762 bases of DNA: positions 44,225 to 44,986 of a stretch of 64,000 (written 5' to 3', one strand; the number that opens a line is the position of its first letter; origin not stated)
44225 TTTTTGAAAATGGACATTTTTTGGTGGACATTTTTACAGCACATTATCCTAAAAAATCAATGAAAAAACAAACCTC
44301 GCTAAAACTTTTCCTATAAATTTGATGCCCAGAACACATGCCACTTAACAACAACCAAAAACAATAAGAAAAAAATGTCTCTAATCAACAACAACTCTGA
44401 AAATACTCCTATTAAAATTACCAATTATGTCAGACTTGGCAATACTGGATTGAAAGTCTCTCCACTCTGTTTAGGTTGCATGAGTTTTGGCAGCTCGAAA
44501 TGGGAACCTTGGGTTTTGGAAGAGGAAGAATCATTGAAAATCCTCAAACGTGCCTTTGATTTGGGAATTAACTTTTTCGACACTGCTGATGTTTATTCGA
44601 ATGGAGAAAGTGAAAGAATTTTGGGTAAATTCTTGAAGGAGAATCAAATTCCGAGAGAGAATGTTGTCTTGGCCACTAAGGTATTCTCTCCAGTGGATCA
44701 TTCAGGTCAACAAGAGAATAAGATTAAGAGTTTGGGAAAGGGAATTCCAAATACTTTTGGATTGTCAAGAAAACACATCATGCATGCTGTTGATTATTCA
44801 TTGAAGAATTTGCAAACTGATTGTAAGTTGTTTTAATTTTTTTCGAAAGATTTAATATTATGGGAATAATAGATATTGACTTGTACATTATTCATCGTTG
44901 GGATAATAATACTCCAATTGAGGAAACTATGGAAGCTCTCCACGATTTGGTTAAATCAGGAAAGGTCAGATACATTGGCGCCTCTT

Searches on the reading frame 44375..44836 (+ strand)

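Call 13: search_protein_families(library=pfam, proteins=[window:44375-44836:+], max_evalue=0.001)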
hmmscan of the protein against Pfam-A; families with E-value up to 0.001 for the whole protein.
window:44375-44836:+ (153 aa): 1 family
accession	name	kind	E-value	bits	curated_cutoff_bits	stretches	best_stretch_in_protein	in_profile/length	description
PF00248.27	Aldo_ket_red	-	1e-25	90.9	24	1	30-150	1-102/291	Aldo/keto reductase family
